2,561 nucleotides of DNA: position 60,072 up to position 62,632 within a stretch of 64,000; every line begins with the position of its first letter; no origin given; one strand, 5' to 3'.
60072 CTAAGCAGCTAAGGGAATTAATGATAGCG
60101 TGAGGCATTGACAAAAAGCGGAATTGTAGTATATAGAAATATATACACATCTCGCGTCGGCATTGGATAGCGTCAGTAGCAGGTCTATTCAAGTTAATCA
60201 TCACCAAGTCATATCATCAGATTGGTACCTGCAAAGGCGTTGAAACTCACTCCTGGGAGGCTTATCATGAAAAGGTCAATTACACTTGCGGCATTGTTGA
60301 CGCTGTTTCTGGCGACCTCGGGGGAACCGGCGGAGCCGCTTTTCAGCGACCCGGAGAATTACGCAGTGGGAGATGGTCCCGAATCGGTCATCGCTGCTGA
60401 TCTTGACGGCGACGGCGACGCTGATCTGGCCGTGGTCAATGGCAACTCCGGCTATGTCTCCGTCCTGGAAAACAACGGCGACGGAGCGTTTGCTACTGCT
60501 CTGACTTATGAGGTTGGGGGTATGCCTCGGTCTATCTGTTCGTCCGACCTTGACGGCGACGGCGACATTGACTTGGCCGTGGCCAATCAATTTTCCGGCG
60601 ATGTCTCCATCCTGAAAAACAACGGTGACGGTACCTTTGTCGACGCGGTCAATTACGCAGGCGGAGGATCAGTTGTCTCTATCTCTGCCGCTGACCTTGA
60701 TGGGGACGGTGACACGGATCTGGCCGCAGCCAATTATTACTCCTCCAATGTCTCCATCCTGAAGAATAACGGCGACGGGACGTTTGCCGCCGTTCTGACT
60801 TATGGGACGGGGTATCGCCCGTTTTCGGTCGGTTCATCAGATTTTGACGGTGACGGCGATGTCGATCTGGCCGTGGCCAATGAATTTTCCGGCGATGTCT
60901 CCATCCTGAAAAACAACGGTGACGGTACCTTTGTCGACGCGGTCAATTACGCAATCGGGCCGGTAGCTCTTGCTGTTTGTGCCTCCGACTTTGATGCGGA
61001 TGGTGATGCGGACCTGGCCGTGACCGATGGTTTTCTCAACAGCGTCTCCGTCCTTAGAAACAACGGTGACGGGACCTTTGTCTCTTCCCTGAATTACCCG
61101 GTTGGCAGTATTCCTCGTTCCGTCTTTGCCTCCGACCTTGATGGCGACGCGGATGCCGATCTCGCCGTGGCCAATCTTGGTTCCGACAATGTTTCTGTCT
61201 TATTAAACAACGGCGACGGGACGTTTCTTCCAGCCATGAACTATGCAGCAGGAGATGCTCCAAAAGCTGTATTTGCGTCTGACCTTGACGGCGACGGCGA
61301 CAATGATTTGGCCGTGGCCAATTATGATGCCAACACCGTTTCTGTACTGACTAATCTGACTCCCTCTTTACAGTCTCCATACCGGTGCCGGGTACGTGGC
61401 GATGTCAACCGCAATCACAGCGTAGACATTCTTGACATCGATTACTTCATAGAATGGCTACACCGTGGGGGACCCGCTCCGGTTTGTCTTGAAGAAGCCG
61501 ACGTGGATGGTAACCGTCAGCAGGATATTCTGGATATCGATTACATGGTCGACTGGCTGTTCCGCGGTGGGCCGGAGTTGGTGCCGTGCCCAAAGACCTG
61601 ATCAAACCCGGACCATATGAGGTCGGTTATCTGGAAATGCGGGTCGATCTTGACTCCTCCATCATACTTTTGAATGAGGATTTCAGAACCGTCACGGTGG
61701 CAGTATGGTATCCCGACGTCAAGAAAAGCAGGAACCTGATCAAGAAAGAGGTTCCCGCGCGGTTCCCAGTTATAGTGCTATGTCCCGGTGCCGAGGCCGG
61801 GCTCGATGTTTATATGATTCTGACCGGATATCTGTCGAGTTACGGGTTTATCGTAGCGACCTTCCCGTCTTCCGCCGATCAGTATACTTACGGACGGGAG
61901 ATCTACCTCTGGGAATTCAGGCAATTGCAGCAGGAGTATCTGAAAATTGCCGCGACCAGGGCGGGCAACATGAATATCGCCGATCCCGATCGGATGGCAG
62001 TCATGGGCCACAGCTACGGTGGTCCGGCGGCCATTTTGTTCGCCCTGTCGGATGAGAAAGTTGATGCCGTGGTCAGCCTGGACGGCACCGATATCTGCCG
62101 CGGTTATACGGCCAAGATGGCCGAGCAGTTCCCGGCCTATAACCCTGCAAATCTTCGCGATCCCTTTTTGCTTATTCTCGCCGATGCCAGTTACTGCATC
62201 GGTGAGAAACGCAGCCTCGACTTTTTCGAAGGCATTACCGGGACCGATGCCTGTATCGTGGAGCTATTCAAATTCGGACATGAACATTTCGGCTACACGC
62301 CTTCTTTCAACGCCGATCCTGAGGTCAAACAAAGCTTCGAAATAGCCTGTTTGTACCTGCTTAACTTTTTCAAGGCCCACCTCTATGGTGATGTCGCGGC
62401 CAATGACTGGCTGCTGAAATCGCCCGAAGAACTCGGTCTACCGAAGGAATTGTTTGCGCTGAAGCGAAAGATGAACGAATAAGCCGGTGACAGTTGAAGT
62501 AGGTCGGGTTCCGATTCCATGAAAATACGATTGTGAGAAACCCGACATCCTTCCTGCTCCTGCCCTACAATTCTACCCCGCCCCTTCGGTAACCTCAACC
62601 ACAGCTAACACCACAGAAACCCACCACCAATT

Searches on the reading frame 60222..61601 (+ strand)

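Call 20: search_protein_families(library=pfam, proteins=[window:60222-61601:+], max_evalue=0.001)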
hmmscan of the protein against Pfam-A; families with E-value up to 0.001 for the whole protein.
window:60222-61601:+ (459 aa): 4 families
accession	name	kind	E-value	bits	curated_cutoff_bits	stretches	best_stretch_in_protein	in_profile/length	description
PF13517.12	FG-GAP_3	-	9.6e-60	199.5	26.9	7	109-168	1-60/61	FG-GAP-like repeat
PF01839.29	FG-GAP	-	4.3e-29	100.3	22.1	5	152-186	3-32/37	FG-GAP repeat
PF16407.11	PKD_2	-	0.00011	23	39.2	0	117-150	105-138/157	PKD-like family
PF07151.18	DUF1391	-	0.0005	20.1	27.3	0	182-194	17-28/48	Protein of unknown function (DUF1391)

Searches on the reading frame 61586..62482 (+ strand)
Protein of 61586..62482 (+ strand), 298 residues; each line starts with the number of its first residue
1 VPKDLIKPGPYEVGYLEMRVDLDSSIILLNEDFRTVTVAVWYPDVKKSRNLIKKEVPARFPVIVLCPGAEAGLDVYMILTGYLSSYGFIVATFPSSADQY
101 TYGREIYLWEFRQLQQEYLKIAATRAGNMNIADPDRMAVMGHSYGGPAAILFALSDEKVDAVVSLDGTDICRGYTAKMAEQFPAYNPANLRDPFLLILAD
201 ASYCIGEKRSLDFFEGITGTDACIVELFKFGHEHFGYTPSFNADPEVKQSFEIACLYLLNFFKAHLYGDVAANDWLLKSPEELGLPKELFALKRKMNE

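Call 20: search_protein_families(library=pfam, proteins=[window:61586-62482:+], max_evalue=0.001)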
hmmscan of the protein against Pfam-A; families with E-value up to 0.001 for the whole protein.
window:61586-62482:+ (298 aa): 3 families
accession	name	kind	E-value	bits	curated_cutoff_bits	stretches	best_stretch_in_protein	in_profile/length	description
PF07224.18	Chlorophyllase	-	2.6e-06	26.9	26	1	52-160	34-141/301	Chlorophyllase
PF03403.19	PAF-AH_p_II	-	1.7e-05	24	20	0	44-92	87-132/372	Platelet-activating factor acetylhydrolase, isoform II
PF12740.14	PETase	-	0.00037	20.4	28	1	59-166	53-156/263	PET hydrolase-like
